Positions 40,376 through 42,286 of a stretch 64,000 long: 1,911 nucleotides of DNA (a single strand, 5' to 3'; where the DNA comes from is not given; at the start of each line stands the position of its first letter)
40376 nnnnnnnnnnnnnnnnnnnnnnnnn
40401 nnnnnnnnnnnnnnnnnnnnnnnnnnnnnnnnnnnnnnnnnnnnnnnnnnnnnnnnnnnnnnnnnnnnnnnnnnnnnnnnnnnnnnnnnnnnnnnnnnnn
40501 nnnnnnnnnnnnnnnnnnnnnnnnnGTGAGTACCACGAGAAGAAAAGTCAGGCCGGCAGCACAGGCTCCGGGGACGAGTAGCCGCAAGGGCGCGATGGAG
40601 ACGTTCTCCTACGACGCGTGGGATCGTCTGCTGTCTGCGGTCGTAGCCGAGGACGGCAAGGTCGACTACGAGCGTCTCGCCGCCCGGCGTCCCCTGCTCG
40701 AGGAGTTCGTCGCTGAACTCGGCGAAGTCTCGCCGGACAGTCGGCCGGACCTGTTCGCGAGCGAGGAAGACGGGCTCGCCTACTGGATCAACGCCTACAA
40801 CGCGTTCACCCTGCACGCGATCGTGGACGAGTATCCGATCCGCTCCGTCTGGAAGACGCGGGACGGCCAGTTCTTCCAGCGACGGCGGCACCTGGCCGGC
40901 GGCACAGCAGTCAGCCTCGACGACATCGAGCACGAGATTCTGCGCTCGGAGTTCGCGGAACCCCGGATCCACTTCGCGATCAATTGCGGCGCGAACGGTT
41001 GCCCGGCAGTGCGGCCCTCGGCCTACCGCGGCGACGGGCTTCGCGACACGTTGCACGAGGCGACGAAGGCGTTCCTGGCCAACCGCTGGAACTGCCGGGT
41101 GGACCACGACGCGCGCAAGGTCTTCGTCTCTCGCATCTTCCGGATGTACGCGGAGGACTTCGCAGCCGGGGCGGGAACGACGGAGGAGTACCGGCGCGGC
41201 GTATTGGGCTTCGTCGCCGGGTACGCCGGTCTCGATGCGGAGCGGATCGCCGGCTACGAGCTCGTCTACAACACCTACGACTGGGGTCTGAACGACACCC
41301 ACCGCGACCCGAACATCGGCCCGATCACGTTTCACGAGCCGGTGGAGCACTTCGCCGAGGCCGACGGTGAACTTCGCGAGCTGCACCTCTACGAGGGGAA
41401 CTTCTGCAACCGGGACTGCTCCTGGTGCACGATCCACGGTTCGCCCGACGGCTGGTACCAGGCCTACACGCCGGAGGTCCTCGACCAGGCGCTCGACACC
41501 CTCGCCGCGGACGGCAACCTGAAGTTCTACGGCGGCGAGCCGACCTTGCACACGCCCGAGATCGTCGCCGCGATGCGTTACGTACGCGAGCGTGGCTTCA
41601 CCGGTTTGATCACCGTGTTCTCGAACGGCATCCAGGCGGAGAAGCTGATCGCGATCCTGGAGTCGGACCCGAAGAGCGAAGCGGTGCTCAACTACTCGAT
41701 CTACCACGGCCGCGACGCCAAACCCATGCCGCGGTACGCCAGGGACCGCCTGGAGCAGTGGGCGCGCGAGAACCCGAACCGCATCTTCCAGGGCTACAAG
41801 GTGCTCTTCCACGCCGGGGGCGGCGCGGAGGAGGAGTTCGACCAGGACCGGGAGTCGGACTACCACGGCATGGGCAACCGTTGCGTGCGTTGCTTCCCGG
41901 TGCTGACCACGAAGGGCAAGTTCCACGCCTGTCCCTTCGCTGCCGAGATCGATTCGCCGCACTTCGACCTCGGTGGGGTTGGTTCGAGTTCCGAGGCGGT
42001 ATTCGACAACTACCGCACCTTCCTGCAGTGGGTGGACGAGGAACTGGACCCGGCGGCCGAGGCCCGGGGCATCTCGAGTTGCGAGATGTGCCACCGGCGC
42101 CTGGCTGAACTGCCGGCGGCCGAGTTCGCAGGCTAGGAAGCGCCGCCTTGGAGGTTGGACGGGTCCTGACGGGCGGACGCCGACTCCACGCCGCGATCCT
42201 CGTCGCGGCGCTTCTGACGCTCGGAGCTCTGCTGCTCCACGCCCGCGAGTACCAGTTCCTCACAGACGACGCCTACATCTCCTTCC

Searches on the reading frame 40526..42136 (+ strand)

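Call 16: search_protein_families(library=pfam, proteins=[window:40526-42136:+], max_evalue=0.001)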
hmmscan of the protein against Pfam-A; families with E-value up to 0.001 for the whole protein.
window:40526-42136:+ (536 aa): 3 families
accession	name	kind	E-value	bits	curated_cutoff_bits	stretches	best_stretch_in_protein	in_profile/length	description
PF04784.19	DUF547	-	1.6e-27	96.4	27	1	79-184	5-125/125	Protein of unknown function, DUF547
PF04055.27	Radical_SAM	-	9.7e-09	36.1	29.5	1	292-378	5-98/166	Radical SAM superfamily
PF13353.11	Fer4_12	-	0.00041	21.1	22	1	293-376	14-99/137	4Fe-4S single cluster domain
